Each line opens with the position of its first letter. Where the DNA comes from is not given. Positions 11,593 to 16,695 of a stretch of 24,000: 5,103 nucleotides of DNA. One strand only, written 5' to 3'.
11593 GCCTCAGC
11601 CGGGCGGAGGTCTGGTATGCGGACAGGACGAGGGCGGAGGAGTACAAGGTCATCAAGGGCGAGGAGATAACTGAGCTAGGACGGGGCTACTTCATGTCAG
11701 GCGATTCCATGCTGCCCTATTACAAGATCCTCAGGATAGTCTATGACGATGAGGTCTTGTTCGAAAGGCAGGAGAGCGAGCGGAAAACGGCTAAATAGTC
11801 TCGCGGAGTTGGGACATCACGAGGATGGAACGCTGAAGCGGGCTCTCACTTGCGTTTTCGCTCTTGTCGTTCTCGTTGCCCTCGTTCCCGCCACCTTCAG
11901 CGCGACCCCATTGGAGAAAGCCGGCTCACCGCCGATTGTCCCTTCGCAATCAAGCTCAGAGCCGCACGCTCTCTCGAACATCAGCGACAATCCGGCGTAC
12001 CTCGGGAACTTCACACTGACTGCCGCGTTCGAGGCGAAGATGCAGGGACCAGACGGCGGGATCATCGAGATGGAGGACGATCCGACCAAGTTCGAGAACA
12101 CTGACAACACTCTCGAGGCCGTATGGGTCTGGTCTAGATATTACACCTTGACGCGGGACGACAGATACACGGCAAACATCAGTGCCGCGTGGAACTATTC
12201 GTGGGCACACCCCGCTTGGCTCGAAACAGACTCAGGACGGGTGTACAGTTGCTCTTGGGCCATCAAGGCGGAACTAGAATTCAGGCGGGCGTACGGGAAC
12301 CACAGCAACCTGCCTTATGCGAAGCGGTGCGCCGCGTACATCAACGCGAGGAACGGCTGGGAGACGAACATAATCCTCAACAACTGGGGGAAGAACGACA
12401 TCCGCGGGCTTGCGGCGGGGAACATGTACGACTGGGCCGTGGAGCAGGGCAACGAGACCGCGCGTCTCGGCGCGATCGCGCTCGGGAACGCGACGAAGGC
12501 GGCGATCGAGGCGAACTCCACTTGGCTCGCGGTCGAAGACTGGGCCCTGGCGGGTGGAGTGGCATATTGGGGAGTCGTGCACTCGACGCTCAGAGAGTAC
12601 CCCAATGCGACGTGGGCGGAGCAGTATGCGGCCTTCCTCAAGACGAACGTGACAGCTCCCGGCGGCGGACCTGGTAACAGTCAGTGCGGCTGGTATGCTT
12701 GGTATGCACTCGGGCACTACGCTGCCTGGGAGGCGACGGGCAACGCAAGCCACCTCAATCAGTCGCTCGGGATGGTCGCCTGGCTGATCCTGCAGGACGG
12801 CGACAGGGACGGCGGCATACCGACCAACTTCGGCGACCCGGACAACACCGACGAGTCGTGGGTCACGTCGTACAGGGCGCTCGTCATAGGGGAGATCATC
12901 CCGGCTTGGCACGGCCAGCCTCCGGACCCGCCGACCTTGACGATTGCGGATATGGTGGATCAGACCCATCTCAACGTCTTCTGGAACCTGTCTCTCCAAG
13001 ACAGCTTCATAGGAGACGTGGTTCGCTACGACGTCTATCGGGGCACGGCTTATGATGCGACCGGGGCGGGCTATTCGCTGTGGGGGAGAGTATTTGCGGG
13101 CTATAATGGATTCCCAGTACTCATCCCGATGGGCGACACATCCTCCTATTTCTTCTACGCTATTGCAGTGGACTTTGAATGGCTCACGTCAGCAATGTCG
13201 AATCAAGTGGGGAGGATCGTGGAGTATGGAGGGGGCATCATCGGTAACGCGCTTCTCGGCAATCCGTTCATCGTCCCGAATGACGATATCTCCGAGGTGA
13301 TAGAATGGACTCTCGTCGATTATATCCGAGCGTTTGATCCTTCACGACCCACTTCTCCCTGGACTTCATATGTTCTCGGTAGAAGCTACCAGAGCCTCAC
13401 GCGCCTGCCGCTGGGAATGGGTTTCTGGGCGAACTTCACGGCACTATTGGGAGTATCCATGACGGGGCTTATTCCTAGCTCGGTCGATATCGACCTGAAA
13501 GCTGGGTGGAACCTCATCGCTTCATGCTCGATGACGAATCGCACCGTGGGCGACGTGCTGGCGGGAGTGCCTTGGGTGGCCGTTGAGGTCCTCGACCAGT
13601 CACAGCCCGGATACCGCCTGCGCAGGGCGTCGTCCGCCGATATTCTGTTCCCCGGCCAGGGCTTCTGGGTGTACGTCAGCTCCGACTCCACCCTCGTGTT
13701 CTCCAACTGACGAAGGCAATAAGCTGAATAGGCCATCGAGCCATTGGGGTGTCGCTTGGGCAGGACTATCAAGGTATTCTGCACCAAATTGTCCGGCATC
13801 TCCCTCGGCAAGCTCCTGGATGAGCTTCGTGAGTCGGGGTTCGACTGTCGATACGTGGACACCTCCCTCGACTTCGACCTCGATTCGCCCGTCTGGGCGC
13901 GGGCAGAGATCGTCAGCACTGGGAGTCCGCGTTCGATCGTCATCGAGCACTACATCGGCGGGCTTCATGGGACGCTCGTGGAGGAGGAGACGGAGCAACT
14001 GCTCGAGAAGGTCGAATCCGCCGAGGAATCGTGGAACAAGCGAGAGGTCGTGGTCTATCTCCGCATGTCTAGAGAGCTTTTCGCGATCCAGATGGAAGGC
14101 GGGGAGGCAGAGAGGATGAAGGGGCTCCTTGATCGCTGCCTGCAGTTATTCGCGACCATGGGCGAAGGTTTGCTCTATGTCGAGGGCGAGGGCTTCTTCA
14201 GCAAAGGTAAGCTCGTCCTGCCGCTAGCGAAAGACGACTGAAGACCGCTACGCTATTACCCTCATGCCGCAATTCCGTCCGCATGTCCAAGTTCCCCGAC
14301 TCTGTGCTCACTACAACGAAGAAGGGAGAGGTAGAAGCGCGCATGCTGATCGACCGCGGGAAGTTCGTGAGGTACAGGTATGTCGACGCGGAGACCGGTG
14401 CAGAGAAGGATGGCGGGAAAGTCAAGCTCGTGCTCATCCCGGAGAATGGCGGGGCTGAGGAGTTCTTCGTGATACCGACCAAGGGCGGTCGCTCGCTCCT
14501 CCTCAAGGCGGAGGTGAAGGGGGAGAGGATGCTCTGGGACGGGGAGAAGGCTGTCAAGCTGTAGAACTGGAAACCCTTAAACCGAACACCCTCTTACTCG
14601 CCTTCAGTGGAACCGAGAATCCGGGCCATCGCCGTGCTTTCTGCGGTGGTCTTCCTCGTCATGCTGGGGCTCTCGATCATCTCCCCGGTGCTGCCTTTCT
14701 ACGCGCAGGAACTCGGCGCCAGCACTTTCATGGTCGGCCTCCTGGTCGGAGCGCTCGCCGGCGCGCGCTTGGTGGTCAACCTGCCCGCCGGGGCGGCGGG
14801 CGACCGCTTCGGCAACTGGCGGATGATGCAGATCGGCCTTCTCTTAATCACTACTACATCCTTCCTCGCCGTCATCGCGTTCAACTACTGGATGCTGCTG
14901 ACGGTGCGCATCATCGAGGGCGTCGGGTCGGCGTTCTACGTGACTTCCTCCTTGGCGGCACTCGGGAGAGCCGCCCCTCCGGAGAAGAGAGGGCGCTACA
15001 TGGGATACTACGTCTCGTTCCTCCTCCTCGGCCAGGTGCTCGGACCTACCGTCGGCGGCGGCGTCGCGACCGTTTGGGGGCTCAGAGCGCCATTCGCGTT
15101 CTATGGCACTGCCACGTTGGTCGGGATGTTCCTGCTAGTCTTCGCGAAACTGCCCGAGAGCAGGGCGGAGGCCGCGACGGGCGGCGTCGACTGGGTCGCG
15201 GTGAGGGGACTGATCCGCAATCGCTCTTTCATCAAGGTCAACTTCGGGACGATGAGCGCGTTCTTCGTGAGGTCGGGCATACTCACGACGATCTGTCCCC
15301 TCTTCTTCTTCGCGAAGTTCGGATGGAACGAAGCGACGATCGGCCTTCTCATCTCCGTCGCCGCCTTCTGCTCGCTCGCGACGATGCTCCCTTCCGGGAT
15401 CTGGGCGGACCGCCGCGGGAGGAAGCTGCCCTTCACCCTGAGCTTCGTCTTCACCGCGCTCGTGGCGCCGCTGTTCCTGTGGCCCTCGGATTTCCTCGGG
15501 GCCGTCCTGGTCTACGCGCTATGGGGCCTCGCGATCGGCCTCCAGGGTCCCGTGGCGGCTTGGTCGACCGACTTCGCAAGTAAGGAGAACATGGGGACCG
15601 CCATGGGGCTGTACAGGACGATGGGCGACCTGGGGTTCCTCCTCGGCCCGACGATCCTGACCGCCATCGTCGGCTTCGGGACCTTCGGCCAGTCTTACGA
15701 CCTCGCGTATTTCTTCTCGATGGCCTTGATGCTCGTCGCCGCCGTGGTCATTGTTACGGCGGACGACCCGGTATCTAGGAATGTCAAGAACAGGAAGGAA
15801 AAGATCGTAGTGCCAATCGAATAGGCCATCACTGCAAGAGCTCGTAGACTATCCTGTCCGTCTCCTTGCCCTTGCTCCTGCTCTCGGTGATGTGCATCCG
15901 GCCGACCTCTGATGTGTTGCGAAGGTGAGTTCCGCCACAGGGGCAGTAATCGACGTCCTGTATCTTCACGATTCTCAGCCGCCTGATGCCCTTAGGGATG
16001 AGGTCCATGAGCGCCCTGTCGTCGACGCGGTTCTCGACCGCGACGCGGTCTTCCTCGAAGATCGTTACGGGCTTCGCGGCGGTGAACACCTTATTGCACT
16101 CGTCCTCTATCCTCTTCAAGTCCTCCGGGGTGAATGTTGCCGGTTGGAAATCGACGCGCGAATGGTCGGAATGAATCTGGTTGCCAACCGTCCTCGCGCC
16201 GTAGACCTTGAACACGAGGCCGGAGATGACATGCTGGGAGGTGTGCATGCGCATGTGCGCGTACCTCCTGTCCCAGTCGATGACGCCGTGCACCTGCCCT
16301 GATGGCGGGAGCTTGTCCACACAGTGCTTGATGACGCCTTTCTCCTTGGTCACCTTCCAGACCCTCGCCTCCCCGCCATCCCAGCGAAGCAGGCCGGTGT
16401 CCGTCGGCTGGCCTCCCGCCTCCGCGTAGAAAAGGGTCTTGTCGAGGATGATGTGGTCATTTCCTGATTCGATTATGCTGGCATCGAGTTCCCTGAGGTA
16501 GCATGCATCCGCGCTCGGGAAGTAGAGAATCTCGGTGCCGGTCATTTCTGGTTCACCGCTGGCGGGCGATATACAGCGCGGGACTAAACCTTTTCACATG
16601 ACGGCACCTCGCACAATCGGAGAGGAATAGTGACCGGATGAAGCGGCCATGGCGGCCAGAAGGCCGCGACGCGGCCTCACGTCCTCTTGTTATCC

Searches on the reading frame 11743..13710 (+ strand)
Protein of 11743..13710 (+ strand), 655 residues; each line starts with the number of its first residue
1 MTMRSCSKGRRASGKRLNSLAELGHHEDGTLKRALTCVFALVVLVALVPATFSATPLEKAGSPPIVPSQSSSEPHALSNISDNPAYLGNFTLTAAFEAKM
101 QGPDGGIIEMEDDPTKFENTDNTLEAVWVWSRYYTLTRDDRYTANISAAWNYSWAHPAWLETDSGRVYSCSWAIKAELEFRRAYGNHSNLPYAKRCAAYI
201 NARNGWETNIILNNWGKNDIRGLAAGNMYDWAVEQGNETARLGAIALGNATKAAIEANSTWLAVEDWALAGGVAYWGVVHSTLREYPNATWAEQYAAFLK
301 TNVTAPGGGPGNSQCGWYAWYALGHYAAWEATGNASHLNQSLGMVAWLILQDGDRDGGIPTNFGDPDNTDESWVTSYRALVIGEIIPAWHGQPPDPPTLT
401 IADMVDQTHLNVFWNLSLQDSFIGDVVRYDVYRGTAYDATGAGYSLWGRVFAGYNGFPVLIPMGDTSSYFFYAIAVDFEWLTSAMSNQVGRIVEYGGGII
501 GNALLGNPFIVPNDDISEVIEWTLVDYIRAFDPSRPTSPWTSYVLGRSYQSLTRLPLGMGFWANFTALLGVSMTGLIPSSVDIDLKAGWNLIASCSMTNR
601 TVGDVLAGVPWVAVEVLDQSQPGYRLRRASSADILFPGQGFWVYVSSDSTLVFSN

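Call 10: search_protein_families(library=pfam, proteins=[window:11743-13710:+], max_evalue=0.01)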
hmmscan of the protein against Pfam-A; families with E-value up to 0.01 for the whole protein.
window:11743-13710:+ (655 aa): 1 family
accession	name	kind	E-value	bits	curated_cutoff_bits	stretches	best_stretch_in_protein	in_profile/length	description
PF16794.11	fn3_4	-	0.0031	17.9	27.1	0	393-447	2-56/103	Fibronectin-III type domain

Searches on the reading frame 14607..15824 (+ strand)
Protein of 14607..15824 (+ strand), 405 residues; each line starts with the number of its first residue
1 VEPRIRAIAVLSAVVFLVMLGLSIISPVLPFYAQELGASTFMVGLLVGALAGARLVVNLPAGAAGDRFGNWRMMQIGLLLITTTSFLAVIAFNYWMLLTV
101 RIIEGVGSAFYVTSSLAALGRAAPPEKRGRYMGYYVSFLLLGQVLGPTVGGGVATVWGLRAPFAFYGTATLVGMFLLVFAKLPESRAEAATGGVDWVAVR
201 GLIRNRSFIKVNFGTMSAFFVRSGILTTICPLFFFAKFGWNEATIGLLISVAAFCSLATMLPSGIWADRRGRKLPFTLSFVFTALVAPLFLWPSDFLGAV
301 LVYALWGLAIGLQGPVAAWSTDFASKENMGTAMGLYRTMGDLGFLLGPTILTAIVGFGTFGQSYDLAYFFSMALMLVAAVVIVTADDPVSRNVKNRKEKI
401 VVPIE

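Call 10: search_protein_families(library=pfam, proteins=[window:14607-15824:+], max_evalue=0.01)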
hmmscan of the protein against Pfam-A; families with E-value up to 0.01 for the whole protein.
window:14607-15824:+ (405 aa): 3 families
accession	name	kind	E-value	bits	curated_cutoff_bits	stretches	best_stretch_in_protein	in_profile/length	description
PF07690.21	MFS_1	-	6.8e-56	190.1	33.4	2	12-229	2-224/347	Major Facilitator Superfamily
PF00083.30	Sugar_tr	-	4.6e-10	39.4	22.3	1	36-185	41-194/452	Sugar (and other) transporter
PF12832.13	MFS_1_like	-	3.8e-09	36.5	25.2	1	7-154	213-362/373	MFS_1 like family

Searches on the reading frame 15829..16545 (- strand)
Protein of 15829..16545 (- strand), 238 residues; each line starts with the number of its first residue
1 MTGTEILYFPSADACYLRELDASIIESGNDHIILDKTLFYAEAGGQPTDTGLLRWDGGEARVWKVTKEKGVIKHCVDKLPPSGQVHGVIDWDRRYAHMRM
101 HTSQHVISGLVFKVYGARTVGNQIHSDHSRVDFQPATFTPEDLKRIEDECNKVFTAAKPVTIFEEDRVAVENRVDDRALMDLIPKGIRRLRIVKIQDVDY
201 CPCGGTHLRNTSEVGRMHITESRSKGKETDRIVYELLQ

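Call 10: search_protein_families(library=pfam, proteins=[window:15829-16545:-], max_evalue=0.01)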
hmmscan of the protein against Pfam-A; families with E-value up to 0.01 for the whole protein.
window:15829-16545:- (238 aa): 2 families
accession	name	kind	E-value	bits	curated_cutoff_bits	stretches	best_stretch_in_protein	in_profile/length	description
PF01411.24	tRNA-synt_2c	-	1.1e-13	51.1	30.3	1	19-93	474-552/552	tRNA synthetases class II (A)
PF07973.19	tRNA_SAD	-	1.1e-12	48.2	24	1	190-232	1-43/44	Threonyl and Alanyl tRNA synthetase second additional domain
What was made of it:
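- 15829..16545 (-): alaX-like gene (tRNA_SAD / tRNA-synt_2c), a flanking core gene. call 10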

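Call 11: find_encoding_contigs(protein=window:15829-16545:-, flank=5000, max_places=8)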
Protein window:15829-16545:- (238 aa): 5 contigs read that carry it; 3 places shown.
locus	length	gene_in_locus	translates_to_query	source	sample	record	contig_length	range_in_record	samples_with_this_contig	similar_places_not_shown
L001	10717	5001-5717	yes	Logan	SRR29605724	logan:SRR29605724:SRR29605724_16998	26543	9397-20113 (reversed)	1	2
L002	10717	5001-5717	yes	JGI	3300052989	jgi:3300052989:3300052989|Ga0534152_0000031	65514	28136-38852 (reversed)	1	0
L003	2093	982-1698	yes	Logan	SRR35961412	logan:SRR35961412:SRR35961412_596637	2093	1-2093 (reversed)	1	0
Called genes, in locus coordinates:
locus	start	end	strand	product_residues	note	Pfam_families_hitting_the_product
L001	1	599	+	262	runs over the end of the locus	PF00528:BPD_transp_1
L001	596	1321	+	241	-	PF13555:AAA_29 (weak), PF09818:ABC_ATPase (faint), PF00005:ABC_tran, PF02463:SMC_N, PF13304:AAA_21 (weak)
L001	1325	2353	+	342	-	PF00528:BPD_transp_1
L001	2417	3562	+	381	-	PF02771:Acyl-CoA_dh_N, PF02770:Acyl-CoA_dh_M, PF00441:Acyl-CoA_dh_1, PF22924:ACOX_C_alpha1 (faint), PF08028:Acyl-CoA_dh_2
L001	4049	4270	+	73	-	-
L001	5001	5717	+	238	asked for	PF01411:tRNA-synt_2c, PF07973:tRNA_SAD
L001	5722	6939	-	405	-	PF00083:Sugar_tr, PF07690:MFS_1, PF12832:MFS_1_like, PF07690:MFS_1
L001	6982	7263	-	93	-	-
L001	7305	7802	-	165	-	-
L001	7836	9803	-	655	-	-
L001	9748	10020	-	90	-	PF04457:MJ1316 (weak)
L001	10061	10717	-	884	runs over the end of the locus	PF05048:NosD, PF13229:Beta_helix, PF05048:NosD, PF12840:HTH_20 (faint), PF24266:HTH_HVO_0163_N, PF01047:MarR, PF12802:MarR_2, PF13412:HTH_24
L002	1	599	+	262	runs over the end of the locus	PF00528:BPD_transp_1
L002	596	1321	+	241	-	PF13555:AAA_29 (weak), PF09818:ABC_ATPase (faint), PF00005:ABC_tran, PF02463:SMC_N, PF13304:AAA_21 (weak)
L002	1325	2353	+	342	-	PF00528:BPD_transp_1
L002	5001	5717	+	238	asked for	PF01411:tRNA-synt_2c, PF07973:tRNA_SAD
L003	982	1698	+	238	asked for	PF01411:tRNA-synt_2c, PF07973:tRNA_SAD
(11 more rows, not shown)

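Call 13: find_related_loci(query=window:15829-16545:-, collection=genome_contigs, flank=6000)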
Query window:15829-16545:- (238 aa) in genome_contigs; peptide patterns used: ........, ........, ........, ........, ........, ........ (x = any residue, [..] = any of these).
281 stretches matched a pattern; 243 encode a relative of the query (tblastn E <= 1e-3); the best 80 are kept; 80 distinct loci.
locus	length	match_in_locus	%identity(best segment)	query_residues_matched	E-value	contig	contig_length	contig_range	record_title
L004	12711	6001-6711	93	1-237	1e-153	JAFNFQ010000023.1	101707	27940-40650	MAG: Methanobacteriota archaeon isolate bin_16 PROKKA_contig000023, whole genome shotgun sequence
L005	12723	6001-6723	68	1-236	5e-115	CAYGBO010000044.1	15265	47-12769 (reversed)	MAG TPA_asm: uncultured Methanomassiliicoccales archaeon isolate ERP108616_co2_547 genome assembly, contig: NODE_6386_le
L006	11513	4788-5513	65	1-237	2e-112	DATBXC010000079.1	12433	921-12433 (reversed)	MAG TPA_asm: Thermoplasmata archaeon isolate SMAG_U7557 k141_72312, whole genome shotgun sequence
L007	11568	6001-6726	66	1-237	7e-112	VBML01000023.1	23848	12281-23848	MAG: Methanobacteriota archaeon isolate EA_22 14_0929_05_40cm_scaffold_1405, whole genome shotgun sequence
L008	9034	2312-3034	64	1-236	1e-110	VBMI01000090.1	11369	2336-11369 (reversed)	MAG: Methanobacteriota archaeon isolate EA_19 14_0929_02_40cm_scaffold_19865, whole genome shotgun sequence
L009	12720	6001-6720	63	3-237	4e-108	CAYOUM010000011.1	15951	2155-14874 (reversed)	MAG TPA_asm: uncultured Methanomassiliicoccales archaeon isolate binchicken_co260_609 genome assembly, contig: NODE_5217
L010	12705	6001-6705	59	4-237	6e-95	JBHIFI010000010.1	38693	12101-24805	MAG: Thermoplasmata archaeon isolate b1.sp2_bin.58 NODE_158_length_38693_cov_10.937471, whole genome shotgun sequence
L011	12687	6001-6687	58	10-237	3e-88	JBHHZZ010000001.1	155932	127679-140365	MAG: Thermoplasmata archaeon isolate K_3_bin.4 NODE_3_length_155932_cov_50.561205, whole genome shotgun sequence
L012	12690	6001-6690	57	10-238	3e-88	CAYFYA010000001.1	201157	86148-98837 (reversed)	MAG TPA_asm: uncultured Methanomassiliicoccales archaeon isolate ERP108616_co2_123 genome assembly, contig: NODE_14_leng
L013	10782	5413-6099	55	10-237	7e-87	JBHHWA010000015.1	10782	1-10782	MAG: Thermoplasmata archaeon isolate S.3.sp3_bin.18 NODE_718_length_10782_cov_8.516827, whole genome shotgun sequence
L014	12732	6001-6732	53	1-237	2e-86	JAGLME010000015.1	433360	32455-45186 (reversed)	MAG: Thermoplasmata archaeon isolate RS_5_45 ROV157_5.bin.45.fa_15, whole genome shotgun sequence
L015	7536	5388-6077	57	10-238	2e-86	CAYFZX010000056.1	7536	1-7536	MAG TPA_asm: uncultured Methanomassiliicoccales archaeon isolate ERP108616_co2_132 genome assembly, contig: NODE_19715_l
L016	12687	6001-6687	57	10-237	2e-86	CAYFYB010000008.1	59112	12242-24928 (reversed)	MAG TPA_asm: uncultured Methanomassiliicoccales archaeon isolate ERP108616_co2_1 genome assembly, contig: NODE_491_lengt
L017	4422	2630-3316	55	10-237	4e-86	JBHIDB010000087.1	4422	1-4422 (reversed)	MAG: Thermoplasmata archaeon isolate Baj_3_bin.8 NODE_6431_length_4422_cov_21.618044, whole genome shotgun sequence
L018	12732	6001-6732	53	1-237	1e-85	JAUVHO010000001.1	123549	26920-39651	MAG: Methanomassiliicoccales archaeon isolate CSMAG_404 CSMAG_404_k141_1876653_length_123549_cov_11.0000, whole genome s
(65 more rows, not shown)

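Call 20: search_protein_families(library=pfam, proteins=[L004:4007-4948:-, L004:4999-5400:-, L004:4965-5282:-, L004:5465-5791:+, L004:5586-5993:+, L004:3643-3876:-, L004:5110-5505:+], max_evalue=0.01)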
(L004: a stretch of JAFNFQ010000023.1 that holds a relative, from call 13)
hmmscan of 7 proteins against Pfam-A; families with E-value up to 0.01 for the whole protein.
L004:4007-4948:- (313 aa): 0 families

L004:4999-5400:- (133 aa): 0 families

L004:4965-5282:- (105 aa): 0 families

L004:5465-5791:+ (108 aa): 0 families

L004:5586-5993:+ (135 aa): 0 families

L004:3643-3876:- (77 aa): 0 families

L004:5110-5505:+ (131 aa): 0 families

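Call 93: search_protein_families(library=pfam, proteins=[L004:4007-4948:-], max_evalue=0.01)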
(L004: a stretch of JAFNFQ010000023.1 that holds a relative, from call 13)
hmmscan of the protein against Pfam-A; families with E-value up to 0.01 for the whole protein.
L004:4007-4948:- (313 aa): 0 families
